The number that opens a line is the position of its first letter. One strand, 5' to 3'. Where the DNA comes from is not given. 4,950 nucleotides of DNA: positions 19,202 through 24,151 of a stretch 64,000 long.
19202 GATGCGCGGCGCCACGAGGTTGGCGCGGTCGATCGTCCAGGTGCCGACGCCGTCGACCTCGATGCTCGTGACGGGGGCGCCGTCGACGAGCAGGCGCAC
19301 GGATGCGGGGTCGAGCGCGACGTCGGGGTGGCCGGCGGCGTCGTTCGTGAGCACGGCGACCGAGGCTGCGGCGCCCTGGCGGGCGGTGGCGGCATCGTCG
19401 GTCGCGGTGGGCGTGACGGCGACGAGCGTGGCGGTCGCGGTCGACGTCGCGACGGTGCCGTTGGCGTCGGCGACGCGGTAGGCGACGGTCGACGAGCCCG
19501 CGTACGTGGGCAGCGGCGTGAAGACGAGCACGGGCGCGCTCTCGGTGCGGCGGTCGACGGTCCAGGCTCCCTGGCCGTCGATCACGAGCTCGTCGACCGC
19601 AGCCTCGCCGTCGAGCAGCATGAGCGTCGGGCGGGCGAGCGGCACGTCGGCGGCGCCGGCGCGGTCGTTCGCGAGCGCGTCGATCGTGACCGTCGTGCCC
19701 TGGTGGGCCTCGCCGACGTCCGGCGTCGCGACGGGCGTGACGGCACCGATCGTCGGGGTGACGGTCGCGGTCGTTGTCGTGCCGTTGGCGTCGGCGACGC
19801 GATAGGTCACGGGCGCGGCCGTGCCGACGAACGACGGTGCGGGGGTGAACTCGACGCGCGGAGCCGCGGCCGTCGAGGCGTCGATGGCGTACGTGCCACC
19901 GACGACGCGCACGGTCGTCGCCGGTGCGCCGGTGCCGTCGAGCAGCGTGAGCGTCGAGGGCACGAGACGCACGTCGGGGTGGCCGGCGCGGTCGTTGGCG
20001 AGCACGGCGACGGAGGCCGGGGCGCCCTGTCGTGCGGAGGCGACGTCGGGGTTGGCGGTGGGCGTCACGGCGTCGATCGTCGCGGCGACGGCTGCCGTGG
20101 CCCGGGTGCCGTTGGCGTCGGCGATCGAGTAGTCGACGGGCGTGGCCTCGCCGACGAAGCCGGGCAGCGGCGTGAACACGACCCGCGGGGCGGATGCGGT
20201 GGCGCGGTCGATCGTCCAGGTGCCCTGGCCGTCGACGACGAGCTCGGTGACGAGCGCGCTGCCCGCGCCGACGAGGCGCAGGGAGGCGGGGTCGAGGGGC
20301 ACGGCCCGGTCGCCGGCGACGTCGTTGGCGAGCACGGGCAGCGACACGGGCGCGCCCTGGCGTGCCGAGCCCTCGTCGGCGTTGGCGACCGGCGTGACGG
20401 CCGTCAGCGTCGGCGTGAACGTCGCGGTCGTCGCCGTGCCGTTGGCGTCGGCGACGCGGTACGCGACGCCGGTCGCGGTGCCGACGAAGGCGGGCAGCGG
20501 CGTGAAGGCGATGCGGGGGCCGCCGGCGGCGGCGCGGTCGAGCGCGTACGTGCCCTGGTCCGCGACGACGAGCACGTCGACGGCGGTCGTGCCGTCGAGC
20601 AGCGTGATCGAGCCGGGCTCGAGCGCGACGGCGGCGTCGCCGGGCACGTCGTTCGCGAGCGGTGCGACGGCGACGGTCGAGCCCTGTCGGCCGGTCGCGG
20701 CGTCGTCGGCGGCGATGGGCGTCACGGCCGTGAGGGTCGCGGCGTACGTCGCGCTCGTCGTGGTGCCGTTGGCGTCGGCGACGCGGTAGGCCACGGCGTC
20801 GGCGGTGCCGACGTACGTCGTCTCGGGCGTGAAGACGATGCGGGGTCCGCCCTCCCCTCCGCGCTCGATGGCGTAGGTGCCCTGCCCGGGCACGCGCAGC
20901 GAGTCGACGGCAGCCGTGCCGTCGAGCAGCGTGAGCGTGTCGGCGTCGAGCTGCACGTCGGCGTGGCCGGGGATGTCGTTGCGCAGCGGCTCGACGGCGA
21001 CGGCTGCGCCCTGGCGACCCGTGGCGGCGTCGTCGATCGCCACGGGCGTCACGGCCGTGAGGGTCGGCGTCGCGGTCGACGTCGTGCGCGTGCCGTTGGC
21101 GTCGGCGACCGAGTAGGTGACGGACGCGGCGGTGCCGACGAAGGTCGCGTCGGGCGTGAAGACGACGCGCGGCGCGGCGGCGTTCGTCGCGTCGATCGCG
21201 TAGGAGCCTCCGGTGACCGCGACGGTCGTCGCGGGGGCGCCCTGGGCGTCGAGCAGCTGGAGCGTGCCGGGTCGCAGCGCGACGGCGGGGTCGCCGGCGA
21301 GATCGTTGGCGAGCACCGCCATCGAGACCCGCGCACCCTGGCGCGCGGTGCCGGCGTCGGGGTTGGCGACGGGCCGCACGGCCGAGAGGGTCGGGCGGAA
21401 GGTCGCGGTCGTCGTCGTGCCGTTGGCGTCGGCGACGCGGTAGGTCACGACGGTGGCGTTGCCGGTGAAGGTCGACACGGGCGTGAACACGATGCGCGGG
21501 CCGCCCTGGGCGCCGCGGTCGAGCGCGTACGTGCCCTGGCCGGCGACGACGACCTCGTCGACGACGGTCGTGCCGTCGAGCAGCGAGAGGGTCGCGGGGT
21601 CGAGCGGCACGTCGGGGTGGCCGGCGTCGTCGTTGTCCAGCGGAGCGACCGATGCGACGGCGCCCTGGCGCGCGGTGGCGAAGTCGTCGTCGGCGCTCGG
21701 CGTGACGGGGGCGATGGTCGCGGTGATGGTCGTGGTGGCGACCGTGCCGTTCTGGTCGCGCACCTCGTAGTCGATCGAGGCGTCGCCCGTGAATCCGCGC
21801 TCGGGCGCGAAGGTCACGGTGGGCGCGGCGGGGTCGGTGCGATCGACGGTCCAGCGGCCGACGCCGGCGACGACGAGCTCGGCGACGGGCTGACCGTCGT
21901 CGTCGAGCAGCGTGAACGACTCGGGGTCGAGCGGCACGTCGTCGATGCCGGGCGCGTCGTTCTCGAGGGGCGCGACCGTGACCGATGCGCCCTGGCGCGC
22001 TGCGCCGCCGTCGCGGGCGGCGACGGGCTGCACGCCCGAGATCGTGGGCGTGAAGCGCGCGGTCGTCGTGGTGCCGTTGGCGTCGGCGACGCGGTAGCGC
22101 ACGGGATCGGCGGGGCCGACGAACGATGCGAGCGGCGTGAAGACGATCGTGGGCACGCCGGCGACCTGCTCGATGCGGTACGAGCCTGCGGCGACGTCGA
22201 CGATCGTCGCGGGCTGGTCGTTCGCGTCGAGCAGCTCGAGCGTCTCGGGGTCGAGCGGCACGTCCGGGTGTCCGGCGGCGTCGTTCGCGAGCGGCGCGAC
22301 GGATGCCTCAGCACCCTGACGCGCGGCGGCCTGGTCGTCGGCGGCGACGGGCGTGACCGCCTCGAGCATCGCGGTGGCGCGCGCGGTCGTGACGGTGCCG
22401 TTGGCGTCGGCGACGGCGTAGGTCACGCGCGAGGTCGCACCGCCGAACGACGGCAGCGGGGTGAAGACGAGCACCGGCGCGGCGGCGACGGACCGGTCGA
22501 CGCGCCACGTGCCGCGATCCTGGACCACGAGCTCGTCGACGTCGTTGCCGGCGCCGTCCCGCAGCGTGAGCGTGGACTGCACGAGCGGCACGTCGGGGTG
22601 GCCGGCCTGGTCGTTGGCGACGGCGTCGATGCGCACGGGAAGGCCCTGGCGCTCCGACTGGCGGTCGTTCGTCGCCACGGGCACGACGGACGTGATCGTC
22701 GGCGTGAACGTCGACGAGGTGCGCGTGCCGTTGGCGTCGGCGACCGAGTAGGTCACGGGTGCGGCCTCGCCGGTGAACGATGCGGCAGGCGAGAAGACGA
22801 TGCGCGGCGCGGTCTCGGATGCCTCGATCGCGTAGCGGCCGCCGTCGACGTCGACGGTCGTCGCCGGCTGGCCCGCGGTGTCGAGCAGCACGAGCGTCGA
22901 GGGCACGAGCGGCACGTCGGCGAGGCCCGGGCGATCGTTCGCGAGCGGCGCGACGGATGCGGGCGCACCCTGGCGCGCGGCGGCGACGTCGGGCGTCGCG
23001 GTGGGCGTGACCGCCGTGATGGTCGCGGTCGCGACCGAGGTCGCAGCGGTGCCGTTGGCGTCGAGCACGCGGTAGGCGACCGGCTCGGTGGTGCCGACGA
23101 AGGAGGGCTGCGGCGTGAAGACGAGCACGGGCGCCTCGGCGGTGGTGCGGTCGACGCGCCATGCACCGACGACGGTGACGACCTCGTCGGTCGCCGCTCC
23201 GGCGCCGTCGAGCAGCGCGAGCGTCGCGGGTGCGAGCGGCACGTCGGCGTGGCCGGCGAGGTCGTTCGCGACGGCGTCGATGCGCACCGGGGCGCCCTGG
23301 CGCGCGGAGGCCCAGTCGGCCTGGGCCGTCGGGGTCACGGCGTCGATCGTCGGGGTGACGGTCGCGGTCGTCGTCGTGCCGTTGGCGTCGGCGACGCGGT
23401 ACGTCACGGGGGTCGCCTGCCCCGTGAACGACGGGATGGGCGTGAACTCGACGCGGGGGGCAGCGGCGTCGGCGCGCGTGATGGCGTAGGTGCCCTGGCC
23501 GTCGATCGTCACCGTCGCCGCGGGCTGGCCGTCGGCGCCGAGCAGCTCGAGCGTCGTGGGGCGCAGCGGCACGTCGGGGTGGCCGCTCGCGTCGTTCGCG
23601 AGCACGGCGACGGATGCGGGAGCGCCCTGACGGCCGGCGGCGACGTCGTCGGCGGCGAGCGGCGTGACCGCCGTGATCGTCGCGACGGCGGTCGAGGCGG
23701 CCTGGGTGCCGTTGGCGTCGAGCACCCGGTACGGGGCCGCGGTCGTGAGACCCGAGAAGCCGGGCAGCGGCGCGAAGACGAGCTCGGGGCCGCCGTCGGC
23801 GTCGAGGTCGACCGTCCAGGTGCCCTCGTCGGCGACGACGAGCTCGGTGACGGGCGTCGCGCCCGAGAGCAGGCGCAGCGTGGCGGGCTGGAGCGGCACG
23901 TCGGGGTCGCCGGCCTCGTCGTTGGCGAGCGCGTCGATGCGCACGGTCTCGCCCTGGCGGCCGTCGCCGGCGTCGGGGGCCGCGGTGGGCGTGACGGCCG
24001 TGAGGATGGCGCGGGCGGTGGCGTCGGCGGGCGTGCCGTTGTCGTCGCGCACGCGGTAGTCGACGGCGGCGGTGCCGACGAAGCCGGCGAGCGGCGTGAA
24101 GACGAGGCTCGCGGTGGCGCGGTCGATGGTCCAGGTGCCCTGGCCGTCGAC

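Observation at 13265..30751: A 17.5 kb single gene for a 5,828-aa sortase-anchored surface protein built from about 50 tandem Ig-like repeats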

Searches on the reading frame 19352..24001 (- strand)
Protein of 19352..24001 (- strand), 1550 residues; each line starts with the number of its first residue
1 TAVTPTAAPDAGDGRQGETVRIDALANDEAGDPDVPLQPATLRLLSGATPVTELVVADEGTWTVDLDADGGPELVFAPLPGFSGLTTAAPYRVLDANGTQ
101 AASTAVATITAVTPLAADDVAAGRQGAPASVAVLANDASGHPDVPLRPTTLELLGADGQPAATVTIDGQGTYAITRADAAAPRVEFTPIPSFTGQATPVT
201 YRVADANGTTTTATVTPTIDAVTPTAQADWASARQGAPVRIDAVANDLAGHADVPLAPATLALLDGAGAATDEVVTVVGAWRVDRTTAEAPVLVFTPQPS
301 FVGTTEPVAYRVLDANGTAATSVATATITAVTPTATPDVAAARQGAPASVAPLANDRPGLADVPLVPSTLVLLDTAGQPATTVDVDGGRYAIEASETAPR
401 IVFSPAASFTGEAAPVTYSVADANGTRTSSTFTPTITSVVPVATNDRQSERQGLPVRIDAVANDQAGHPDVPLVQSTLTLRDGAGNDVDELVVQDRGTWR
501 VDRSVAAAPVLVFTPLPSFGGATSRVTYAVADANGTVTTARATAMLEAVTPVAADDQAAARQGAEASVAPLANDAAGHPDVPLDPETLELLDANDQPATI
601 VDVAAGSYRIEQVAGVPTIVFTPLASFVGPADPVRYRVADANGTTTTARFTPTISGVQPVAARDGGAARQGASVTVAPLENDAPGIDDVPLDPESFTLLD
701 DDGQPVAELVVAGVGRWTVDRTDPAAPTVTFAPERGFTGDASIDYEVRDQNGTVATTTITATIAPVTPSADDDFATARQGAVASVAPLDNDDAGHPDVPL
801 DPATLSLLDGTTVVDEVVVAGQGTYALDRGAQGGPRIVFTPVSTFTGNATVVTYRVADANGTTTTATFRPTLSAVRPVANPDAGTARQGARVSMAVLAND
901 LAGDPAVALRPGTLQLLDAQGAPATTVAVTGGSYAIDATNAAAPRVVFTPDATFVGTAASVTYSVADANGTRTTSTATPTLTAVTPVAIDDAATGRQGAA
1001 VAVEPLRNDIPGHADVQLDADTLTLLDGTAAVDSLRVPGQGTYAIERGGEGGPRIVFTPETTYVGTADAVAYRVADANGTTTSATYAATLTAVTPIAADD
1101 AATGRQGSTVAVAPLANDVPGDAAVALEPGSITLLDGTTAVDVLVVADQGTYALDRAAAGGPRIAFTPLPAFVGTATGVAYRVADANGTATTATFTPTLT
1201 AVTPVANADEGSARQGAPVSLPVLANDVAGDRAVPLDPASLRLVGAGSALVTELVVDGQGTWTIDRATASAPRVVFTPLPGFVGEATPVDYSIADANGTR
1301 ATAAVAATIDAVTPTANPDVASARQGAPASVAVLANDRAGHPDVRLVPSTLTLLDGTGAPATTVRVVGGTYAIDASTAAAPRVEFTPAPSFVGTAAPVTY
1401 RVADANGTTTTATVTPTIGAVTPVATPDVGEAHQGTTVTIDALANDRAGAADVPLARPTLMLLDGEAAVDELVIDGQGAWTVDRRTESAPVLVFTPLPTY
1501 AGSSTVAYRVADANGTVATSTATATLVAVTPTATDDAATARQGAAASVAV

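Call 64: search_protein_families(library=pfam, proteins=[window:19352-24001:-], max_evalue=0.001)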
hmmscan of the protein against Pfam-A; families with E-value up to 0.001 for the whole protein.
window:19352-24001:- (1550 aa): 4 families
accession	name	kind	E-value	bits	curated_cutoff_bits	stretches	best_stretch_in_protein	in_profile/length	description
PF19076.6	CshA_repeat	-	1.3e-231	752.1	27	14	984-1089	2-102/103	Surface adhesin CshA repetitive domain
PF17963.7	Big_9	-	8.1e-85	280.3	23.6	12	113-216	3-87/89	Bacterial Ig domain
PF17892.7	Cadherin_5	-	5.8e-36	122.7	26.5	1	722-763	56-97/98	Cadherin-like domain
PF02494.22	HYR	-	7.6e-06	26.6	21.7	0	843-869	52-78/81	HYR domain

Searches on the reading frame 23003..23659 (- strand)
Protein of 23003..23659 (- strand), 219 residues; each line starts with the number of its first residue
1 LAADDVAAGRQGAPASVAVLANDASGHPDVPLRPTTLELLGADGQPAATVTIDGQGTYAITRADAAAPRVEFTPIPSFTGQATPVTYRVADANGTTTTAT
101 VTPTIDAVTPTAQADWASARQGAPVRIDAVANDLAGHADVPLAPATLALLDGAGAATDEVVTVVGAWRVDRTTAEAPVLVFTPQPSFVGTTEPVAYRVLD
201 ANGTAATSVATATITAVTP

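Call 54: predict_structure(alignment_id=A3)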
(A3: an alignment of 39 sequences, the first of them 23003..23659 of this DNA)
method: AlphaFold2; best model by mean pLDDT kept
length: 219 residues; sequences in the alignment: 39
mean_pLDDT: 96.4   pTM: 0.82
mean pLDDT of the five models: 96.4, 96.4, 96.2, 95.7, 95.4
residues with pLDDT >= 90: 215; 70-90: 4; 50-70: 0; < 50: 0
segments of 3 or more residues with pLDDT < 50: none
pLDDT, mean of each block of 10 residues (from residue 1): 96 96 94 97 96 98 95 96 98 97 97 97 96 94 97 96 97 94 98 98 96 95
secondary structure, 60 per line:
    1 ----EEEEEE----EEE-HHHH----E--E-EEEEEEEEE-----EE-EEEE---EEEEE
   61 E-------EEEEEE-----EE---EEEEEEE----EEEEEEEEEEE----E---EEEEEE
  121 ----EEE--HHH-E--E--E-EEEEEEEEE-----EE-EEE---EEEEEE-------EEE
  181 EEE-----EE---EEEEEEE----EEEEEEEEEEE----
elements in order: E5-10 E15-17 H19-22 E32-40 E49-52 E56-61 E69-74 E85-91 E96-106 E115-120 E125-127 E142-150 E159-161 E165-170 E178-183 E194-200 E205-215
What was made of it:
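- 14159..27253 (-): Stalk repeats R8-R47, aa 1167-5531: forty CshA-type Ig-like domains of 105-110 aa, joined by a short, nearly invariant AVTPVA linker. Di-repeat AF2 model: pLDDT 96.4, pTM 0.82, all-beta (call 54).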

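Call 57: fold_search(model_id=the predicted structure, library=pdb)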
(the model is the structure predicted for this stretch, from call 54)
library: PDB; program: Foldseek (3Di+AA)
matches with E <= 10: 1592; with E <= 0.001: 240
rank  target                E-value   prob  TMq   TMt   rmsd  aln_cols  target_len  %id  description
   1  1ya5_A                5.8e-07  1.00  0.41  0.43   7.7       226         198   15  Crystal structure of the titin domains z1z2 in complex with telethonin (released 2005-12-20)
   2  4m00_A                4.0e-06  1.00  0.41  0.21  10.0       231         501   17  Crystal structure of the ligand binding region of staphylococcal adhesion SraP (released 2014-06-18)
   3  2f8v_C                6.4e-06  1.00  0.39  0.42   7.8       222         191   15  Structure of full length telethonin in complex with the N-terminus of titin (released 2006-06-27)
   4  6xi1_BBB              6.4e-06  1.00  0.37  0.23   9.1       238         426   13  Crystal structure of tetra-tandem repeat in extending RTX adhesin from Aeromonas hydrophila (released 2020-10-14)
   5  6dns                  7.1e-06  1.00  0.32  0.14  13.1       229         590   13  Endo-fucoidan hydrolase MfFcnA9 from glycoside hydrolase family 107 (released 2018-10-03)
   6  6xi1_AAA              8.8e-06  1.00  0.35  0.22   9.3       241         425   14  Crystal structure of tetra-tandem repeat in extending RTX adhesin from Aeromonas hydrophila (released 2020-10-14)
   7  9ijj_4K               8.8e-06  1.00  0.35  0.23   8.6       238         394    8  In situ structure of the central apparatus in mouse sperm axoneme. (released 2025-06-04)
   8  5jde_A                9.8e-06  1.00  0.34  0.31   8.3       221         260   11  Crystal structure of I9-I11 tandem from titin (P1) (released 2016-09-14)
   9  6vfp_A                1.2e-05  1.00  0.34  0.20  11.2       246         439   13  Crystal structure of human protocadherin 1 EC1-EC4 (released 2020-03-11)
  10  2yd1                  1.2e-05  1.00  0.25  0.27  16.5       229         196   10  Crystal structure of the N-terminal Ig1-2 module of Drosophila Receptor Protein Tyrosine Phosphatase DLAR (released 2011-04-13)
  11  4m03                  1.4e-05  1.00  0.31  0.38  10.3       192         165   19  C-terminal fragment(residues 576-751) of binding region of SraP (released 2014-06-18)
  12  5erp_B                1.6e-05  1.00  0.32  0.19  10.6       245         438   11  Crystal structure of human Desmocollin-2 ectodomain fragment EC2-5 (released 2016-06-15)
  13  7stz_D                1.7e-05  1.00  0.31  0.19  11.1       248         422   15  Crystal Structure of Human E-cadherin EC1-5 bound by mouse monoclonal antibody Fab mAb-1_19A11 (released 2022-01-26)
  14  3pxj_A                2.2e-05  1.00  0.26  0.28  17.5       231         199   10  Tandem Ig repeats of Dlar (released 2011-03-23)
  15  5jde_B                2.3e-05  1.00  0.33  0.29   8.3       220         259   11  Crystal structure of I9-I11 tandem from titin (P1) (released 2016-09-14)
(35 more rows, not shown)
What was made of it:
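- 14159..27253 (-): The model resembles titin Z1Z2, SraP, RTX-adhesin repeats and cadherins (call 57).
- It resembles tandem Ig and cadherin rods (calls 54, 57). The di-repeat model resembles cadherins, RTX-adhesin extender repeats and the Bap C region (call 57).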

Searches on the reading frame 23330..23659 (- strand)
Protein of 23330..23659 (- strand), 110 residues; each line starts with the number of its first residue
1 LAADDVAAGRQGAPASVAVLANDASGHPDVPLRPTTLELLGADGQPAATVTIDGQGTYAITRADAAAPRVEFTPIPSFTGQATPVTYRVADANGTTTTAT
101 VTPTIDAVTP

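Call 30: search_solved_structures(query=A1, max_evalue=1, show_alignments=2)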
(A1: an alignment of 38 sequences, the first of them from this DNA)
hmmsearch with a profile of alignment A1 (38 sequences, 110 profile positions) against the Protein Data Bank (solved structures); distinct sequences matched with E-value up to 1: 9.
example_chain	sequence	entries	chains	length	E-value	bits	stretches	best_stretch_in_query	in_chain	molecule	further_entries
6szc_A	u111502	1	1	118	8e-11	45.4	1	7-108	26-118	Surface-associated protein CshA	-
36gk_A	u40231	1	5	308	0.00083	22.8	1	64-107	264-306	RTX protein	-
10ps_A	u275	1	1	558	0.0019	21.7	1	26-101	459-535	Serine-aspartate repeat-containing protein D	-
8rw9_E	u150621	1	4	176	0.084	16.3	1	21-99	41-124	S-layer protein sap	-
8rwf_A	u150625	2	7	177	0.085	16.3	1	21-99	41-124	S-layer protein sap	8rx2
4whi_A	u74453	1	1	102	0.5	13.8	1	17-97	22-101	Beta-lactamase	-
3lr1_A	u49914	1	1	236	0.62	13.5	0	21-47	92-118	Tungstate ABC transporter, periplasmic tungstate-binding protein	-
8a22_Bw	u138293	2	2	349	0.74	13.3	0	2-41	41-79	mS29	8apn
8apo_Bw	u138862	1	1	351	0.75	13.3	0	2-41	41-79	mS29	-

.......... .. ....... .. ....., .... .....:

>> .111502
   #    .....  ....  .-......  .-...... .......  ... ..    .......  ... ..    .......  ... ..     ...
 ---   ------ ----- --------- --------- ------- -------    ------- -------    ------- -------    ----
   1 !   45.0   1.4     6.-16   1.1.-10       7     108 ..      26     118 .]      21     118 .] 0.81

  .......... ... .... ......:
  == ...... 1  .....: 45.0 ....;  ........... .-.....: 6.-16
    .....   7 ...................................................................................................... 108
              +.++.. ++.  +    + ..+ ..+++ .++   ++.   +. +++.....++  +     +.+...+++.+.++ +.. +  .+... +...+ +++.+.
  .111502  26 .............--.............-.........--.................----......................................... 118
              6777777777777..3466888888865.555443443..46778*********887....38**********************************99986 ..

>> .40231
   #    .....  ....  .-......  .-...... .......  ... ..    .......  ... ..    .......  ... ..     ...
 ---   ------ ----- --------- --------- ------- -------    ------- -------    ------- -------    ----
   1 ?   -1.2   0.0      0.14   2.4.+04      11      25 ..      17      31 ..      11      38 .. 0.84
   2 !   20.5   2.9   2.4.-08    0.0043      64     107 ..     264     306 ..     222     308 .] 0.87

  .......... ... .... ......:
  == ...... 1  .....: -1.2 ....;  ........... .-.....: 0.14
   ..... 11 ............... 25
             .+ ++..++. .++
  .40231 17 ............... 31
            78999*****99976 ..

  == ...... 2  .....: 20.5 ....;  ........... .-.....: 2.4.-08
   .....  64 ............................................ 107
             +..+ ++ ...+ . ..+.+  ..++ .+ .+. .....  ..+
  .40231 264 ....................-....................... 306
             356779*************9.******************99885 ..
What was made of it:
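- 14159..27253 (-): Repeat profile hits PDB 6szc (CshA repeat) at E 8e-11 (call 30).
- On CshA/CshB-family fibrillar adhesin: The repeat profile hits 6szc at E 8e-11 (call 30).
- The repeat profile hits the CshA repeat 6szc at E 8e-11 (call 30). The LAND motif is not conserved in the solved CshA repeat (alignment in call 30).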
